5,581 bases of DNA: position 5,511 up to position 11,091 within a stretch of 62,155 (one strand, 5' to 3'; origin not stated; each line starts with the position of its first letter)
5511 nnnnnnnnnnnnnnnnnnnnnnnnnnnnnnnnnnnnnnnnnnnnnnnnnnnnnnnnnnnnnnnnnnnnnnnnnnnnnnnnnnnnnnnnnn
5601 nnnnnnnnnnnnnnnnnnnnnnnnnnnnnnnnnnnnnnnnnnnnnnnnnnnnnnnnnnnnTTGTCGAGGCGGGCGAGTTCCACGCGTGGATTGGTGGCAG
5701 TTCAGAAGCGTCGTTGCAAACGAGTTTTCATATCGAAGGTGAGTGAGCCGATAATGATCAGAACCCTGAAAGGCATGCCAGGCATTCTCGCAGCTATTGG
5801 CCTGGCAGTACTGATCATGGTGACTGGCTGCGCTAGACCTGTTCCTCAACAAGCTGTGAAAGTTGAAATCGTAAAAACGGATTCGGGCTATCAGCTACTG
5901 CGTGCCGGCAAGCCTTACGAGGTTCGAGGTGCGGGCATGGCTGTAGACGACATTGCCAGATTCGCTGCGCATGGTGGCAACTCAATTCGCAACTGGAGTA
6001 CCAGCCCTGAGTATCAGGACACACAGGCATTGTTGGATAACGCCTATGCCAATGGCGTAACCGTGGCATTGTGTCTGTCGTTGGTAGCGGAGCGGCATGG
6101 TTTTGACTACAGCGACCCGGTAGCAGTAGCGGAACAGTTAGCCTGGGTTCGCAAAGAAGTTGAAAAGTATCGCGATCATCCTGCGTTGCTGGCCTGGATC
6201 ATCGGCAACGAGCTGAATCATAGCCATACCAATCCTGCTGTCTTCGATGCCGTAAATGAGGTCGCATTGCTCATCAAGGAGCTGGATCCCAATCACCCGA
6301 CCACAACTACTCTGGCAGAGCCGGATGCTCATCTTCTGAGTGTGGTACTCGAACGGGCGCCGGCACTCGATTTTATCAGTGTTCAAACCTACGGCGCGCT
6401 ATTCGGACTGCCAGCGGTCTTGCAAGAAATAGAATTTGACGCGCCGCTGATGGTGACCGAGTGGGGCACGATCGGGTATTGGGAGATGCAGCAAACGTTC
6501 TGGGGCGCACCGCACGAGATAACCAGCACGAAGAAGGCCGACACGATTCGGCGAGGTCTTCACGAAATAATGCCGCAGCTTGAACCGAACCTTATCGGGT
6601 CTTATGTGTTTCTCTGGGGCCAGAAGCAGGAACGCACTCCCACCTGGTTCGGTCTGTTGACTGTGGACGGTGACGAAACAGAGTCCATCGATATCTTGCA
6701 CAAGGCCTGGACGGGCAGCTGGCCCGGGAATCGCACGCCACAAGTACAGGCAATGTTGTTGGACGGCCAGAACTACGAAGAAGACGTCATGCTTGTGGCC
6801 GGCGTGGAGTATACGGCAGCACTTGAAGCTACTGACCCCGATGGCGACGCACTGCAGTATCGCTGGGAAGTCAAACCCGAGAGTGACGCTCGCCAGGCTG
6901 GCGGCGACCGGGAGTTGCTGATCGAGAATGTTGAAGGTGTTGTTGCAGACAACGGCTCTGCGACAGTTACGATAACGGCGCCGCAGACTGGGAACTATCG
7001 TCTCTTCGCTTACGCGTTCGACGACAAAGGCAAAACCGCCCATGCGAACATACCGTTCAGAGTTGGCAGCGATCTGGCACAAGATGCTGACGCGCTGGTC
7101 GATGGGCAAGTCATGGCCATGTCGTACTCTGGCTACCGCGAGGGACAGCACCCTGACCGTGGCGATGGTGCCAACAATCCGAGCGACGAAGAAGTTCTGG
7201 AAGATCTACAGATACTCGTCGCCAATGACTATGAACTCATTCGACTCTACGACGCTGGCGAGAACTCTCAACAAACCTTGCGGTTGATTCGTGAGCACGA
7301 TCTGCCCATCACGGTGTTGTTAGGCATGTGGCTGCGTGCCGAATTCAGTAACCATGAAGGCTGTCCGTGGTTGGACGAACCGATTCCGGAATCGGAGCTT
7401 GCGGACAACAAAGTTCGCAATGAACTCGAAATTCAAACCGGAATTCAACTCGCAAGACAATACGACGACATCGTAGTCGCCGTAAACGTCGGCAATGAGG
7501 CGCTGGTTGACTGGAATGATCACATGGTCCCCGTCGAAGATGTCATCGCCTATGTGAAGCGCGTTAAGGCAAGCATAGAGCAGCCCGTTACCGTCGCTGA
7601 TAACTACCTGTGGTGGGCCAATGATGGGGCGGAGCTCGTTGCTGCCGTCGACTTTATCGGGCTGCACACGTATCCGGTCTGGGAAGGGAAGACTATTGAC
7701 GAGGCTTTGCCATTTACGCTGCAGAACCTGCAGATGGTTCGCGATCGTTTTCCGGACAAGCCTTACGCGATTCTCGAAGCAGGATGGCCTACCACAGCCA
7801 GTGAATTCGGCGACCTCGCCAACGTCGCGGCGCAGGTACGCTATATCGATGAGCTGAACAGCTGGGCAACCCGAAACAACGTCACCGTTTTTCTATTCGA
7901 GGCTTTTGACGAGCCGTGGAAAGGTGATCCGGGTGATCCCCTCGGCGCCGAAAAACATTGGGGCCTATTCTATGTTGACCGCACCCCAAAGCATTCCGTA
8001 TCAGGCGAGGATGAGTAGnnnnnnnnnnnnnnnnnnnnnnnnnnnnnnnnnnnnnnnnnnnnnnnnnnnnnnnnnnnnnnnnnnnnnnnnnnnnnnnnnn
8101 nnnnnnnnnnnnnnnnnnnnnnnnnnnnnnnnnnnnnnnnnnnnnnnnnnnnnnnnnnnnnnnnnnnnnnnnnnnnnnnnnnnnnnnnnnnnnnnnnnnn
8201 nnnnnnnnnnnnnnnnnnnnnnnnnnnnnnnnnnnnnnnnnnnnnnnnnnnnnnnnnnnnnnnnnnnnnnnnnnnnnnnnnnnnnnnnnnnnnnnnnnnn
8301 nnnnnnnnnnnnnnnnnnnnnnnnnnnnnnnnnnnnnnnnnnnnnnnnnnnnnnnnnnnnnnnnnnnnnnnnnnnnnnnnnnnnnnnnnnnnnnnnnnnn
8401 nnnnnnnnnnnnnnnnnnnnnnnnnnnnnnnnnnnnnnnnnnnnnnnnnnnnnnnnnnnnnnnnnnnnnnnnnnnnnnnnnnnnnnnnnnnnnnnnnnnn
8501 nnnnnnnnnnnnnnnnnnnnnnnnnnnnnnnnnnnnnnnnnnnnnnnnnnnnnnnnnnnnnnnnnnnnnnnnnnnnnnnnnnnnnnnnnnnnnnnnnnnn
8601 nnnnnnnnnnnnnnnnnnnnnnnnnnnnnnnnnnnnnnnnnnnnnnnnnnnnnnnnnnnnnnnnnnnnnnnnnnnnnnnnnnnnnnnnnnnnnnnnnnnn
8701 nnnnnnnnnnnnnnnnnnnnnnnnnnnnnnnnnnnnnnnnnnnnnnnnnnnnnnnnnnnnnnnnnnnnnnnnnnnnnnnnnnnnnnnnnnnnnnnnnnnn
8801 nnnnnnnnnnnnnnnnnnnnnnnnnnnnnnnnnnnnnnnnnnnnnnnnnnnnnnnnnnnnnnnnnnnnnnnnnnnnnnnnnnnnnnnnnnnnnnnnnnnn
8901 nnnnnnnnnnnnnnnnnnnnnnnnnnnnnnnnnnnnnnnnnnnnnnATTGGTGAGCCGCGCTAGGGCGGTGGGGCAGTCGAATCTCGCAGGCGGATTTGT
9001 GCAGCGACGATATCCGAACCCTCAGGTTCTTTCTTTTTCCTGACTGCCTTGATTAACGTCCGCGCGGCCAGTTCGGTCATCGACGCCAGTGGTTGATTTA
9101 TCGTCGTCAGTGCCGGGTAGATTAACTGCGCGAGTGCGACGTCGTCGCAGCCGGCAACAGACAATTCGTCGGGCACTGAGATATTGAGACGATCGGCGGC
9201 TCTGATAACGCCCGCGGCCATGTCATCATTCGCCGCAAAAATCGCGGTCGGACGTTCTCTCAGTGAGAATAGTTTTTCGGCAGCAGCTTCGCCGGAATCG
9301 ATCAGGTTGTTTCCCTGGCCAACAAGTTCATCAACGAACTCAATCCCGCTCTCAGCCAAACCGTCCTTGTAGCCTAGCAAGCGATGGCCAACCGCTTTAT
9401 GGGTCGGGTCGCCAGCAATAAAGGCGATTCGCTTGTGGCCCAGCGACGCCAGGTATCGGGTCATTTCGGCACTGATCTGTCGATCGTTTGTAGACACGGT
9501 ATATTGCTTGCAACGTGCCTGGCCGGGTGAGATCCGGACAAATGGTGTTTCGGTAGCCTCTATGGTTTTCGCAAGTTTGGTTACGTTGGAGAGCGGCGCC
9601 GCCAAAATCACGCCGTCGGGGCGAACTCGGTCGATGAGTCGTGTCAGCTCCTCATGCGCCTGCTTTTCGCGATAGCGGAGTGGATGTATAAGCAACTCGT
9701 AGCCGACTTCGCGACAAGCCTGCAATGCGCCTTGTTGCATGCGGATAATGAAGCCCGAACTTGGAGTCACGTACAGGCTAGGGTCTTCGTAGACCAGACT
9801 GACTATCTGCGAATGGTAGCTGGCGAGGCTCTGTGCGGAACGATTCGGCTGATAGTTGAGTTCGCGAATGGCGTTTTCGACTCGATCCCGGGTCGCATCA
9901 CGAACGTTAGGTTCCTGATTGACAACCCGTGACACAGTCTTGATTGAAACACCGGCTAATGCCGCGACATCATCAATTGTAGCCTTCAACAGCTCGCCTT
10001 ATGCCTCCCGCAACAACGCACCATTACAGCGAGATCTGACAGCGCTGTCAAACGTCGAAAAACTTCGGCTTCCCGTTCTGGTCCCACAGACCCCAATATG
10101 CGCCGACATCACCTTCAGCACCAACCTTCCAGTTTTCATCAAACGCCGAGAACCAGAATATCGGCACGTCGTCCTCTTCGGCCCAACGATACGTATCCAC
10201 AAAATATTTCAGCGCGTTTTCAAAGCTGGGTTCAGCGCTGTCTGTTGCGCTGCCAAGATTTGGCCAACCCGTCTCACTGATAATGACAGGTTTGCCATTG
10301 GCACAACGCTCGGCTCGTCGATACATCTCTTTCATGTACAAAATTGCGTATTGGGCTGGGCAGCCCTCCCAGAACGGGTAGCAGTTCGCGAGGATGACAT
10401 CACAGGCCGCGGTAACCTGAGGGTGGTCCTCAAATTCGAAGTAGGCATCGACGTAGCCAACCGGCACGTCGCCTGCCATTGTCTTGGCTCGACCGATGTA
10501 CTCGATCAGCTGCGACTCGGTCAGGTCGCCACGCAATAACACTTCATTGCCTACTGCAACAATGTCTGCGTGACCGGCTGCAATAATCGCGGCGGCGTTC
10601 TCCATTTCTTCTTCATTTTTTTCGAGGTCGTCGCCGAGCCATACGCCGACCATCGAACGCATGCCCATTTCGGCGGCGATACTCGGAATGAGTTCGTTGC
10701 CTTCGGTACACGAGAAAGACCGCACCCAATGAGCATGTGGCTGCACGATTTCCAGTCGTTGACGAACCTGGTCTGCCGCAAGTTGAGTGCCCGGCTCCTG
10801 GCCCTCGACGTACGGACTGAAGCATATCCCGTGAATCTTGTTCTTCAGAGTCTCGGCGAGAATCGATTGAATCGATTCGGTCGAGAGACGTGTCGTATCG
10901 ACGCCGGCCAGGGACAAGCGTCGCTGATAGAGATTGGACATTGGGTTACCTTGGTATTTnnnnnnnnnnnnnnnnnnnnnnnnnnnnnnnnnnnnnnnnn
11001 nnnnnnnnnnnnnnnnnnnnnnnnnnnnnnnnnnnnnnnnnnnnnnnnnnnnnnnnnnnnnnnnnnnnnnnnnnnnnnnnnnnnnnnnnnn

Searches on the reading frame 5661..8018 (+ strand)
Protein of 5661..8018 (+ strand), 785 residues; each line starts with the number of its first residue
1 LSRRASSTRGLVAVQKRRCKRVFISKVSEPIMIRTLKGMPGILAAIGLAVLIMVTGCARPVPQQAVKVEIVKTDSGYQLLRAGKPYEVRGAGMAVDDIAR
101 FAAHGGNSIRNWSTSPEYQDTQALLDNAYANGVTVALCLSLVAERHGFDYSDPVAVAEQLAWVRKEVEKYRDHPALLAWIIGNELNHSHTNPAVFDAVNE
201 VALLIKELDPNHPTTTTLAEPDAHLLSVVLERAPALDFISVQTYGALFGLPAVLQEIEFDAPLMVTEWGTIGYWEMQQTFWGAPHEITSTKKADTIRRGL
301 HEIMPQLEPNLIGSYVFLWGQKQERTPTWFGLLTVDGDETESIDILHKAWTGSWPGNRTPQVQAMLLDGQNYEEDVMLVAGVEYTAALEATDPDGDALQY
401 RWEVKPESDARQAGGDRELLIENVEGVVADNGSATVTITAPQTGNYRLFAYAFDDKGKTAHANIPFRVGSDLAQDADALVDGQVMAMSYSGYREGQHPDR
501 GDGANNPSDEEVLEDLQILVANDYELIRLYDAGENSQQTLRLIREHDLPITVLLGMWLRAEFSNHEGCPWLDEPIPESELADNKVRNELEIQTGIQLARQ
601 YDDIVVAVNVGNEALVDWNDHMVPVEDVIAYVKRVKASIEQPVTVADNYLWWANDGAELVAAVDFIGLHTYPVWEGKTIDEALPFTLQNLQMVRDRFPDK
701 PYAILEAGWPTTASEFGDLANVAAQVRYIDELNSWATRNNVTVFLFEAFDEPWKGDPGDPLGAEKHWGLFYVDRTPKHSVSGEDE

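Call 73: search_protein_families(library=pfam, proteins=[window:5661-8018:+], max_evalue=0.00001)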
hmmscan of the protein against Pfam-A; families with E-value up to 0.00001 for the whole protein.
window:5661-8018:+ (785 aa): 1 family
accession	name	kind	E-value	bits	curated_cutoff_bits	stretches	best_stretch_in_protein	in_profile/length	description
PF00332.24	Glyco_hydro_17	-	2.1e-08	34.6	28.2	1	702-780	226-304/306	Glycosyl hydrolases family 17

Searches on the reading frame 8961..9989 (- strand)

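Call 84: search_protein_families(library=pfam, proteins=[window:8961-9989:-], max_evalue=0.00001)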
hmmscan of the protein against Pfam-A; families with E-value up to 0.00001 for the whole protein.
window:8961-9989:- (342 aa): 4 families
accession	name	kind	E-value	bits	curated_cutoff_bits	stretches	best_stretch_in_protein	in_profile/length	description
PF13377.12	Peripla_BP_3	-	1.3e-38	133.2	26.5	1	178-338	2-167/167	Periplasmic binding protein-like domain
PF00532.27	Peripla_BP_1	-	1.5e-24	87.4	22.2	1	73-316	8-261/281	Periplasmic binding proteins and sugar binding domain of LacI family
PF00356.27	LacI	-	2.6e-21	75.6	27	1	4-49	1-46/46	Bacterial regulatory proteins, lacI family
PF13407.12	Peripla_BP_4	-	1.6e-14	54.5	35.1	1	77-320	9-258/258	Periplasmic binding protein domain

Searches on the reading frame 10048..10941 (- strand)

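Call 84: search_protein_families(library=pfam, proteins=[window:10048-10941:-], max_evalue=0.00001)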
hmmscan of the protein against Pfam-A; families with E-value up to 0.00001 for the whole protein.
window:10048-10941:- (297 aa): 1 family
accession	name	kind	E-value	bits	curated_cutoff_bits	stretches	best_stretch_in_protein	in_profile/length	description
PF00332.24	Glyco_hydro_17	-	2e-13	51.1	28.2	1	219-294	226-302/306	Glycosyl hydrolases family 17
